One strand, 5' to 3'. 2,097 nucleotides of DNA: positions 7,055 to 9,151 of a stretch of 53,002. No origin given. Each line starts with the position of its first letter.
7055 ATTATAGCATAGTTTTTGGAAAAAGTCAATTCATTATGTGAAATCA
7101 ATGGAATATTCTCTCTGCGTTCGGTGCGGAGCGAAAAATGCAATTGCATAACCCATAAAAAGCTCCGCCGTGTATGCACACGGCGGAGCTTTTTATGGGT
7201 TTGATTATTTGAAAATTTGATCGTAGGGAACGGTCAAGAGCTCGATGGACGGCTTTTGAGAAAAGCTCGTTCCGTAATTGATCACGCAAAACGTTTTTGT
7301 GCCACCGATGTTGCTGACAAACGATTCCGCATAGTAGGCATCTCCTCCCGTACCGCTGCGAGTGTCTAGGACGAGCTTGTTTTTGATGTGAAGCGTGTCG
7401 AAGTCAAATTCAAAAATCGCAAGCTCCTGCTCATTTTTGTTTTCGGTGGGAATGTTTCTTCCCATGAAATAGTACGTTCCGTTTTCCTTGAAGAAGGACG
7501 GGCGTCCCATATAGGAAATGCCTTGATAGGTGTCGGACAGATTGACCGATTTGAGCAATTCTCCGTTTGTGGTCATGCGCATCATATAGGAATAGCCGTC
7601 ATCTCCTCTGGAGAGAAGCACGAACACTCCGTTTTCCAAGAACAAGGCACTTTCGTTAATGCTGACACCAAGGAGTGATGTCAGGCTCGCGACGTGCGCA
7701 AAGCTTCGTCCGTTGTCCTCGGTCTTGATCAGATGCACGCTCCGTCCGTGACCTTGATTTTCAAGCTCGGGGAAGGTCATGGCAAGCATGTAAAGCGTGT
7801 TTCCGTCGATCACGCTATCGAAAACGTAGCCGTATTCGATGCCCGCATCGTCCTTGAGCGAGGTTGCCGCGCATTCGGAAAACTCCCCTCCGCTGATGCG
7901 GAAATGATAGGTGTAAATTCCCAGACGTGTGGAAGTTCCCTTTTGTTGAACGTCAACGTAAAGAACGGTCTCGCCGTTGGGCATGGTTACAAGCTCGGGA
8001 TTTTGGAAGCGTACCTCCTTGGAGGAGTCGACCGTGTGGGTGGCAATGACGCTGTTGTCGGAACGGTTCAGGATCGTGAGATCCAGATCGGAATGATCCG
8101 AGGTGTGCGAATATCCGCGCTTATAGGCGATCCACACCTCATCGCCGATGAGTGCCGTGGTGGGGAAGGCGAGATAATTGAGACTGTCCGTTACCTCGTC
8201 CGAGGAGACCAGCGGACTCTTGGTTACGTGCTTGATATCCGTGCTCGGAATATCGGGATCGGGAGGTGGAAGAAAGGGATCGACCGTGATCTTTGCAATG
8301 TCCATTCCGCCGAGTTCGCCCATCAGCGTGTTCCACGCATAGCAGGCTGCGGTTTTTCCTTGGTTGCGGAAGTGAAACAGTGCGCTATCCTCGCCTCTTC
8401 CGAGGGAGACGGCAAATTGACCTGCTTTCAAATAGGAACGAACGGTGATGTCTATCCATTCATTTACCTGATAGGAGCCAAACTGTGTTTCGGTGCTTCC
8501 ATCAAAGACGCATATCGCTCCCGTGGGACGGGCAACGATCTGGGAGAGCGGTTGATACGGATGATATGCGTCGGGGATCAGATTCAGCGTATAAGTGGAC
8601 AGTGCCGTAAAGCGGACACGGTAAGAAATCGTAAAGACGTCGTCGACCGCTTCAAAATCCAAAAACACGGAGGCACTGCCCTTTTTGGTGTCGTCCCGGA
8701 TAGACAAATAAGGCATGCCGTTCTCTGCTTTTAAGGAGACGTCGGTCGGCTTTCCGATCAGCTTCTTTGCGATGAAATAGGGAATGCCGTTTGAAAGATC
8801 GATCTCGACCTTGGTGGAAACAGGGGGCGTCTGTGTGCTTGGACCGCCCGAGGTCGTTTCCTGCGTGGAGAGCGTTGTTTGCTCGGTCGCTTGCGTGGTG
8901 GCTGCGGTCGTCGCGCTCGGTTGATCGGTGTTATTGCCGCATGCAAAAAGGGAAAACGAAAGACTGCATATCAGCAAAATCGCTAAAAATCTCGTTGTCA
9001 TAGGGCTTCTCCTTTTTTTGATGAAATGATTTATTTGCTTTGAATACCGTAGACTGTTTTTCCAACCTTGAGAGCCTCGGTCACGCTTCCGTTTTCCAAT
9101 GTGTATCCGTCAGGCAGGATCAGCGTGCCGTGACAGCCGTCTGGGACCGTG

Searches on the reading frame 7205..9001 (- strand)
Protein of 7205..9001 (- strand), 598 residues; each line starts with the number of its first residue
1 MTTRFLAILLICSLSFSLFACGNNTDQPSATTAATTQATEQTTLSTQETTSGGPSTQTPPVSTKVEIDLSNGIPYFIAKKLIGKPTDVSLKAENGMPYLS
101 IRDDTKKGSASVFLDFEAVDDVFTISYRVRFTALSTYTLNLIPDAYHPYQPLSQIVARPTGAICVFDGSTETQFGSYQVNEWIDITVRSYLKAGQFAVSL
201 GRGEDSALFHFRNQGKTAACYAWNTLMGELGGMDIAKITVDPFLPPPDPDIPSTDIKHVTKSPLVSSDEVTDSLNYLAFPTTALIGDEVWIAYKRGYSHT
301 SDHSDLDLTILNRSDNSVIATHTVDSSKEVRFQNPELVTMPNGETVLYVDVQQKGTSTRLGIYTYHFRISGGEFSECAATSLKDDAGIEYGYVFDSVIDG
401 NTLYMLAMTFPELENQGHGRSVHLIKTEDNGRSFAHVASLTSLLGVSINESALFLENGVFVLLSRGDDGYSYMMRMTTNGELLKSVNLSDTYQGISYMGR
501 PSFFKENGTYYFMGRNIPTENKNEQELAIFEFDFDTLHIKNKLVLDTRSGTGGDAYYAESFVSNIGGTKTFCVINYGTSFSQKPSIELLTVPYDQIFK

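Call 13: search_protein_families(library=pfam, proteins=[window:7205-9001:-], max_evalue=0.001)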
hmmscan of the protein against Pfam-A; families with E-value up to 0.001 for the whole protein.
window:7205-9001:- (598 aa): 0 families

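Call 64: search_solved_structures(query=window:7205-9001:-, max_evalue=0.01)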
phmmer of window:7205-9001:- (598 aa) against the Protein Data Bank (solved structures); distinct sequences matched with E-value up to 0.01: 0.

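Call 66: search_protein_families(library=ncbifam, proteins=[window:7205-9001:-], max_evalue=0.01)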
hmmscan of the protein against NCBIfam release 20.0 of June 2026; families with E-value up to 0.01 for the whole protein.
window:7205-9001:- (598 aa): 0 families

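Call 83: search_protein_families(library=pfam, proteins=[window:7205-9001:-], max_evalue=1)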
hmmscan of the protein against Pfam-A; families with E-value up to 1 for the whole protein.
window:7205-9001:- (598 aa): 1 family
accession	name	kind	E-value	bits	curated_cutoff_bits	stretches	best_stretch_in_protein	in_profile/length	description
PF13088.12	BNR_2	-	0.0083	16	31.4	0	317-357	36-76/277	BNR repeat-like domain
